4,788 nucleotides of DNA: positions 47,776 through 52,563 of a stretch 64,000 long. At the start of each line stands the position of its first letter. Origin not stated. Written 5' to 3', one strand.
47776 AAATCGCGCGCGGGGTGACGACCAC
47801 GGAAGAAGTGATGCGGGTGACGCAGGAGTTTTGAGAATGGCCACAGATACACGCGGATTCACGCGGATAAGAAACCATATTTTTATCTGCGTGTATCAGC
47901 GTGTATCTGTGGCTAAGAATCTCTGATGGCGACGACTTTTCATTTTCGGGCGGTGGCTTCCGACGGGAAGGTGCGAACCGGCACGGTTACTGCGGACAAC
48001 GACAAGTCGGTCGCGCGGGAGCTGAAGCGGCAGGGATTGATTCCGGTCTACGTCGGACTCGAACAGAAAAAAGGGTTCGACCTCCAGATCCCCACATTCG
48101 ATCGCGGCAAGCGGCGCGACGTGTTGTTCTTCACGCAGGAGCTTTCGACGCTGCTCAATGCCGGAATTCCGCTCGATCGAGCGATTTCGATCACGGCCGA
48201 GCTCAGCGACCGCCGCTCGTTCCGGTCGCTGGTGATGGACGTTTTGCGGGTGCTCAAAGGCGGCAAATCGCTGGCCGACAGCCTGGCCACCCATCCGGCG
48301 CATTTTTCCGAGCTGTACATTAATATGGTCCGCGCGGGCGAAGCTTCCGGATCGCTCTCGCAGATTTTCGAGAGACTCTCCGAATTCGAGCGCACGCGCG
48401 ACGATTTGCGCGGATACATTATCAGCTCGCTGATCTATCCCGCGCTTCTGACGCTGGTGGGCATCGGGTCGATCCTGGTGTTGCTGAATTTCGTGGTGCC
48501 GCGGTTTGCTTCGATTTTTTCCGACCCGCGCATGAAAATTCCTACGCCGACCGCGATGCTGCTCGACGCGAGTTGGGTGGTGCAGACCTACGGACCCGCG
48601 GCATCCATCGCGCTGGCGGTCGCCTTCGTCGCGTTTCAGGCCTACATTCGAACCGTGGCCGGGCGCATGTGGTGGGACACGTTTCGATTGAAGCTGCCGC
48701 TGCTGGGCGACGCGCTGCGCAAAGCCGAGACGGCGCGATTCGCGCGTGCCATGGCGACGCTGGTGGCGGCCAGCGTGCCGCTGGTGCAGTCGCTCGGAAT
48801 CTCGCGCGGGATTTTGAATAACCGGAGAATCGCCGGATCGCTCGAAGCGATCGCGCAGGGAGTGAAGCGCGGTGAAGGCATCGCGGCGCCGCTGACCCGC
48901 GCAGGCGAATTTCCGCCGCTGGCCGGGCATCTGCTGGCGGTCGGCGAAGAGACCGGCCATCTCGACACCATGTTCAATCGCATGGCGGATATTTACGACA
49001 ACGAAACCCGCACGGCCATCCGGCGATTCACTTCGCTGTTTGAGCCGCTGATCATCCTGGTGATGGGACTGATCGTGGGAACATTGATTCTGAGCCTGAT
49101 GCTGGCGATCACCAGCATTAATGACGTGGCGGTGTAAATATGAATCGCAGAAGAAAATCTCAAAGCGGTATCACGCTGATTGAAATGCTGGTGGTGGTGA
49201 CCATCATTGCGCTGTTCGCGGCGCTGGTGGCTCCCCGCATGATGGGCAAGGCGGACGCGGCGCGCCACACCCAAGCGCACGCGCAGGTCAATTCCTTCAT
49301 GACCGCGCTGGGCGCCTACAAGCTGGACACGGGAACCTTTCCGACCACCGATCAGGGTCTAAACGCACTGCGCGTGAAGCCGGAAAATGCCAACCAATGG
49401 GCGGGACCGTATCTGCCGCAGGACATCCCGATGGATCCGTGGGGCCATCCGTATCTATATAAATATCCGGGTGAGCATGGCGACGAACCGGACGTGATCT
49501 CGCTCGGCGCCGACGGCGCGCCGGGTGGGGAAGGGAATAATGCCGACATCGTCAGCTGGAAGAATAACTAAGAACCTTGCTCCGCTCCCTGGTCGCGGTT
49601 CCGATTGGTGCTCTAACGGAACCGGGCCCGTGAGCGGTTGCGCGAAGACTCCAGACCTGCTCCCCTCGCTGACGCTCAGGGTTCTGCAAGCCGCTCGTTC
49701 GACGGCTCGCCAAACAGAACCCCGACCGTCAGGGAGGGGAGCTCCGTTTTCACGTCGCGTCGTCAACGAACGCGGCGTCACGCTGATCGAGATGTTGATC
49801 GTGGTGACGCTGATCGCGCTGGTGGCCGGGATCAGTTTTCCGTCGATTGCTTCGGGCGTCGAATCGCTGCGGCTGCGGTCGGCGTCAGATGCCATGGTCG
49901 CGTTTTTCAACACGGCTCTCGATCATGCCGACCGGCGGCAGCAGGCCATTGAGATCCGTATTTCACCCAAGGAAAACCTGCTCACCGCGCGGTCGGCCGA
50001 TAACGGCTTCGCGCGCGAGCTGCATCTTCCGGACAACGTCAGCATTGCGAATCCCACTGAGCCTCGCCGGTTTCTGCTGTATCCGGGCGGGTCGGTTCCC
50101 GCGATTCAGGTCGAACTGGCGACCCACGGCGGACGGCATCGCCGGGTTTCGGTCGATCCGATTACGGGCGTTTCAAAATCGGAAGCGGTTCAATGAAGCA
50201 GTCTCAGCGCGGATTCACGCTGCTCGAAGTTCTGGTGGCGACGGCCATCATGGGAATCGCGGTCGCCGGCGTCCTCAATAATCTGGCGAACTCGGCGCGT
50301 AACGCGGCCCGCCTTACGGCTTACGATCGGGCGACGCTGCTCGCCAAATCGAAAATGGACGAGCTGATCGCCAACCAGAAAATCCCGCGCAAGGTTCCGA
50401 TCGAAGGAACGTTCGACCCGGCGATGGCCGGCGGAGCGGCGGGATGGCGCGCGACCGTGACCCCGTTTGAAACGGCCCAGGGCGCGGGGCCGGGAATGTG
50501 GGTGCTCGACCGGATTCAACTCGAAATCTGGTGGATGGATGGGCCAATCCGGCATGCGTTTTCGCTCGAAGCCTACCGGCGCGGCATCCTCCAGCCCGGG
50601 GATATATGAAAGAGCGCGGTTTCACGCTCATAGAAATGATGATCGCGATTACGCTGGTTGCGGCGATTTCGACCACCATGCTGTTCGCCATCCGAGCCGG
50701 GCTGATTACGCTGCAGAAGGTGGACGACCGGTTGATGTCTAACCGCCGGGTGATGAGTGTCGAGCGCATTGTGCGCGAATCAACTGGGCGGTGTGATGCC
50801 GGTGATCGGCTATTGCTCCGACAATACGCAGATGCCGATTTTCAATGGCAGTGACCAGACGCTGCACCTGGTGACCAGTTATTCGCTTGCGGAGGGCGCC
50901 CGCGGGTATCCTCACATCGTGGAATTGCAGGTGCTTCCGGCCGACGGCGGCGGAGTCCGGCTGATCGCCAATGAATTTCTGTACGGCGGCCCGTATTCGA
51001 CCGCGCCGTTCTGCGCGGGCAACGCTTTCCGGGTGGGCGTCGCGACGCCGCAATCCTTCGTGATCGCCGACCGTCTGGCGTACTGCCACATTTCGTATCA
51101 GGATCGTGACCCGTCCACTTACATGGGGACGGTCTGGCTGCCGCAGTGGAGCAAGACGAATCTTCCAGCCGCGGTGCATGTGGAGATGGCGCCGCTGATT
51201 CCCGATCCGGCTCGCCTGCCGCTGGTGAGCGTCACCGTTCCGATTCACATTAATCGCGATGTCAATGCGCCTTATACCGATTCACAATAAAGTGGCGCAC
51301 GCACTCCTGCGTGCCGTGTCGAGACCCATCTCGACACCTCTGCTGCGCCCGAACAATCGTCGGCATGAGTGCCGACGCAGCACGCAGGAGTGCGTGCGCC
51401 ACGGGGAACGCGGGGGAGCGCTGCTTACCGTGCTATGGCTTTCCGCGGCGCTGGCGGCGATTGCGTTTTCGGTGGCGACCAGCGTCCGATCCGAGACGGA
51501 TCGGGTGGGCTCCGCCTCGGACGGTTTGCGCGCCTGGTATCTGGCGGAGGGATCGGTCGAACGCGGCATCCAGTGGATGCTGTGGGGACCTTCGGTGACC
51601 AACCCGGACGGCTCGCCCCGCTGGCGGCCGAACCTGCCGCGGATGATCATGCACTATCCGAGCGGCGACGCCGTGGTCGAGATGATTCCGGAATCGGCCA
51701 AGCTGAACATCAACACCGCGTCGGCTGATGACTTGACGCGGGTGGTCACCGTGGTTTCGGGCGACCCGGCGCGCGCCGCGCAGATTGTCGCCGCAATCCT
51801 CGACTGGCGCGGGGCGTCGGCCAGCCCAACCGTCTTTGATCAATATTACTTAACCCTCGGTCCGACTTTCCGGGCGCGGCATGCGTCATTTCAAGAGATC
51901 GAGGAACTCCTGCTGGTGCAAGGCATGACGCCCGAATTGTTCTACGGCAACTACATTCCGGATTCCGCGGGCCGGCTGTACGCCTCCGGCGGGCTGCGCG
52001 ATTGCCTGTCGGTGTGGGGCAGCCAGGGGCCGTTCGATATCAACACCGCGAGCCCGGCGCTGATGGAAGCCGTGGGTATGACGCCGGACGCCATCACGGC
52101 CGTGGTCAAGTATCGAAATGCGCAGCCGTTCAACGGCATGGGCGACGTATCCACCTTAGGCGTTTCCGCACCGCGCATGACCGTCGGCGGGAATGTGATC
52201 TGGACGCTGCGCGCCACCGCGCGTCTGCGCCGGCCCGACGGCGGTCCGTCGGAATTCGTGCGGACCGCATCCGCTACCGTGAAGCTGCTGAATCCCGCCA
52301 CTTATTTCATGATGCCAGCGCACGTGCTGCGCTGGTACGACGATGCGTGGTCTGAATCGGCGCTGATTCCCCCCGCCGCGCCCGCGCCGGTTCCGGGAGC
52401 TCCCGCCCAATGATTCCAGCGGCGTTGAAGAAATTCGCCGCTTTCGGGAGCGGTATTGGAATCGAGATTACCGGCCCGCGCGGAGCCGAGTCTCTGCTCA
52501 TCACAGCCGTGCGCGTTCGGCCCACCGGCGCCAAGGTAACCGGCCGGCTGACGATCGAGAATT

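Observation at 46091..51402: Structured palindromic repeats sit at four junctions of the secretion operon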

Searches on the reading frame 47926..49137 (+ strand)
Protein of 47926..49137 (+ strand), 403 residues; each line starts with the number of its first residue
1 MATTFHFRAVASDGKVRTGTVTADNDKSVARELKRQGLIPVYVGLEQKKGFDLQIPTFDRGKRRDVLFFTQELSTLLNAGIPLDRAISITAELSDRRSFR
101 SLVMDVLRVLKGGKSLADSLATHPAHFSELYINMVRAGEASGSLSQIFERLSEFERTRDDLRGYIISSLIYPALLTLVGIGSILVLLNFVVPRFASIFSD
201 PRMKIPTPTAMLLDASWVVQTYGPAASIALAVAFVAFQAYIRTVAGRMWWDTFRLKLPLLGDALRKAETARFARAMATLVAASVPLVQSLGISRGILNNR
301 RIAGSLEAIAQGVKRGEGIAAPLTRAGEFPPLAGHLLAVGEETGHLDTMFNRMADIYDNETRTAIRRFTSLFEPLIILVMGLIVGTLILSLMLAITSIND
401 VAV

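Call 10: search_protein_families(library=pfam, proteins=[window:47926-49137:+], max_evalue=0.01)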
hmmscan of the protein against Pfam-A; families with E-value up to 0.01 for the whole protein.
window:47926-49137:+ (403 aa): 1 family
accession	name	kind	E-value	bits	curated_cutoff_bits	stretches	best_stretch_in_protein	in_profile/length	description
PF00482.28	T2SSF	-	3.2e-54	182.7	25.2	2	69-192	1-125/125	Type II secretion system (T2SS), protein F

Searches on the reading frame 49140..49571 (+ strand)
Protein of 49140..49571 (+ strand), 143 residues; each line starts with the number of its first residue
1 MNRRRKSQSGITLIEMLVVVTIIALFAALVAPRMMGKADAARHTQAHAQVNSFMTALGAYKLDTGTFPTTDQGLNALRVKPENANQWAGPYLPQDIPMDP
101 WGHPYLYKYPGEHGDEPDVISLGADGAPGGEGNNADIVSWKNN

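Call 10: search_protein_families(library=pfam, proteins=[window:49140-49571:+], max_evalue=0.01)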
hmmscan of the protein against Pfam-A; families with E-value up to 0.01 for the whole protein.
window:49140-49571:+ (143 aa): 2 families
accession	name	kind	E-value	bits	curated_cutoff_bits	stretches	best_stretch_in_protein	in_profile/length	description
PF08334.16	T2SSG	-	1.9e-39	134.5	21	1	33-140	1-108/108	Type II secretion system (T2SS), protein G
PF07963.17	N_methyl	-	2.1e-07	30.7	21.2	1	5-30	1-26/27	Prokaryotic N-terminal methylation motif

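Call 39: find_related_loci(query=window:49140-49571:+, collection=metagenome_contigs, flank=5000)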
Query window:49140-49571:+ (143 aa) in metagenome_contigs; peptide patterns used: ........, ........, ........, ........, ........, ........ (x = any residue, [..] = any of these).
600 stretches matched a pattern (row limit reached: there are more); 539 encode a relative of the query (tblastn E <= 1e-3); the best 80 are kept; 80 distinct loci.
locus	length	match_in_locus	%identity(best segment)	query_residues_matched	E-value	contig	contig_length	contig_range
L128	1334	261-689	90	1-143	5e-94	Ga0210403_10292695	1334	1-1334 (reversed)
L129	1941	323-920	90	1-142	5e-90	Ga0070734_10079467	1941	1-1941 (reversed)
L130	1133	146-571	90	1-142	1e-92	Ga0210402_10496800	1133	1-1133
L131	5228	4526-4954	87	1-143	4e-85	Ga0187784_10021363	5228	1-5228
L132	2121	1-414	89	5-142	3e-85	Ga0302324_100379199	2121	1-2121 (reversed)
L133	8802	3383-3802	84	4-143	6e-81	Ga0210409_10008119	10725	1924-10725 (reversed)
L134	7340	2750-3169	84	4-143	2e-80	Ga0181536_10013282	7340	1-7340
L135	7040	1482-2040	87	5-142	3e-80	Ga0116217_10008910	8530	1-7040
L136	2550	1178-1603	80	1-142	1e-81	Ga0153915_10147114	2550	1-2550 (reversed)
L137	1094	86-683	84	1-142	5e-86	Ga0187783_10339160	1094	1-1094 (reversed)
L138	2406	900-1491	82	4-143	2e-81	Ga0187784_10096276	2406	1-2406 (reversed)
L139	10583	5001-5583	83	2-143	1e-79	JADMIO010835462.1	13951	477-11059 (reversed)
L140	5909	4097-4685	84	1-143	9e-80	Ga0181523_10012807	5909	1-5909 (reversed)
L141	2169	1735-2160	80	1-142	1e-81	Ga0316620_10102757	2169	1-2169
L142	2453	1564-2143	81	2-143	2e-80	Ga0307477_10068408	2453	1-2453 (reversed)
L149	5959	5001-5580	80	4-143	8e-78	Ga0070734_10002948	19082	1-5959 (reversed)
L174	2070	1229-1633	79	9-143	6e-76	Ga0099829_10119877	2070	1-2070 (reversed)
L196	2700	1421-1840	76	4-143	3e-73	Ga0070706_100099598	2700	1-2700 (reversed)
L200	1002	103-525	77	4-143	8e-78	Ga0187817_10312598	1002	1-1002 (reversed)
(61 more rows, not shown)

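Call 60: search_protein_families(library=pfam, proteins=[L149:3170-3679:-, L196:1889-2434:+], max_evalue=0.01)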
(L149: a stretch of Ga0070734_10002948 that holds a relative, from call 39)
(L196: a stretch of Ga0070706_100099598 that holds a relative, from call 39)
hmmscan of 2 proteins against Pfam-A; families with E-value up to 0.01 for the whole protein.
L149:3170-3679:- (169 aa): 1 family
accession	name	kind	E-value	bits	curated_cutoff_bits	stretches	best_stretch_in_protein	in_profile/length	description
PF01797.21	Y1_Tnp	-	0.00011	22.8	23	1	61-134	41-120/121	Transposase IS200 like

L196:1889-2434:+ (181 aa): 1 family
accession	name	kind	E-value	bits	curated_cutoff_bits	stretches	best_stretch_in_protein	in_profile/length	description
PF01797.21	Y1_Tnp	-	6.8e-07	29.9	23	1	85-159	41-121/121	Transposase IS200 like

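Call 61: search_protein_families(library=ncbifam, proteins=[L149:3170-3679:-, L196:1889-2434:+], max_evalue=0.01)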
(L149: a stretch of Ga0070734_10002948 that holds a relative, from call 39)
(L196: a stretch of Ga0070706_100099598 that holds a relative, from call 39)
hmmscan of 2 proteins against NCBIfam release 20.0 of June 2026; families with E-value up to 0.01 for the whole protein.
L149:3170-3679:- (169 aa): 1 family
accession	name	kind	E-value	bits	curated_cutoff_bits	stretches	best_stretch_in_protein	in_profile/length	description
NF047646.1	REP_Tyr_transpos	equivalog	1.3e-24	86.8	80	1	40-151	27-146/146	REP-associated tyrosine transposase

L196:1889-2434:+ (181 aa): 2 families
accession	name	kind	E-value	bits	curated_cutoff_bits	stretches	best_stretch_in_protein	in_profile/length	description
NF047646.1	REP_Tyr_transpos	equivalog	1.5e-20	73.5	80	1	62-175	25-146/146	REP-associated tyrosine transposase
NF033573.1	transpos_IS200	equivalog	4.9e-05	23.6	55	1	84-139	46-108/126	IS200/IS605 family transposase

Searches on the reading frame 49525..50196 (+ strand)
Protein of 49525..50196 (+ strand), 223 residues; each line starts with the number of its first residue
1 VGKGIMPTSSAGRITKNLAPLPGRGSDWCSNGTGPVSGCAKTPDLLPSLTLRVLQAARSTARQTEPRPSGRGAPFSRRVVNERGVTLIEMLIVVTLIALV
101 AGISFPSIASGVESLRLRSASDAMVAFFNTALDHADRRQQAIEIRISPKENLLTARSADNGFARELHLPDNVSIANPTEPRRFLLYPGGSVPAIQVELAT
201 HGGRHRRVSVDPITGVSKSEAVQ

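Call 10: search_protein_families(library=pfam, proteins=[window:49525-50196:+], max_evalue=0.01)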
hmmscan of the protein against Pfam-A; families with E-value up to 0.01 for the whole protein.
window:49525-50196:+ (223 aa): 1 family
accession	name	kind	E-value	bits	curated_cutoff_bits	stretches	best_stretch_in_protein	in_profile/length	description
PF07963.17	N_methyl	-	3.8e-06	26.7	21.2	1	81-104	3-26/27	Prokaryotic N-terminal methylation motif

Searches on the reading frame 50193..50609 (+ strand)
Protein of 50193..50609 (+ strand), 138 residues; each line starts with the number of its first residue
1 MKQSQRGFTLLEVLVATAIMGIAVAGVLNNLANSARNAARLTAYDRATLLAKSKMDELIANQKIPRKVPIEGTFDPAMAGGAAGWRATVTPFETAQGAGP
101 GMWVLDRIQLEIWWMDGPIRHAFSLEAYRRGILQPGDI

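Call 10: search_protein_families(library=pfam, proteins=[window:50193-50609:+], max_evalue=0.01)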
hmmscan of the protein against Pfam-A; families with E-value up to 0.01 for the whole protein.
window:50193-50609:+ (138 aa): 1 family
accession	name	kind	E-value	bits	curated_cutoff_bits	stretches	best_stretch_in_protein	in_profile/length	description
PF07963.17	N_methyl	-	1.8e-09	37.2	21.2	1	4-28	3-27/27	Prokaryotic N-terminal methylation motif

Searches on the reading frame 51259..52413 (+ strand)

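Call 10: search_protein_families(library=pfam, proteins=[window:51259-52413:+], max_evalue=0.01)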
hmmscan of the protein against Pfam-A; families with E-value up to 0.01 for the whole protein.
window:51259-52413:+ (384 aa): 4 families
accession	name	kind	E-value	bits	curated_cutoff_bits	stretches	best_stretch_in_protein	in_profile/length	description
PF12836.13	HHH_3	-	3.4e-11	43.5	27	0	257-293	4-42/65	Helix-hairpin-helix motif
PF21687.3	T2SSK_1st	-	7.5e-09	36.7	26.2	1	151-228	15-95/107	Type II secretion system (T2SS), protein K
PF03934.19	T2SSK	-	4.1e-05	24.3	24.2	1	260-300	2-44/63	Type II secretion system (T2SS), protein K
PF09544.15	DUF2381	-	0.0039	17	29.2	1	99-175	196-267/288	Protein of unknown function (DUF2381)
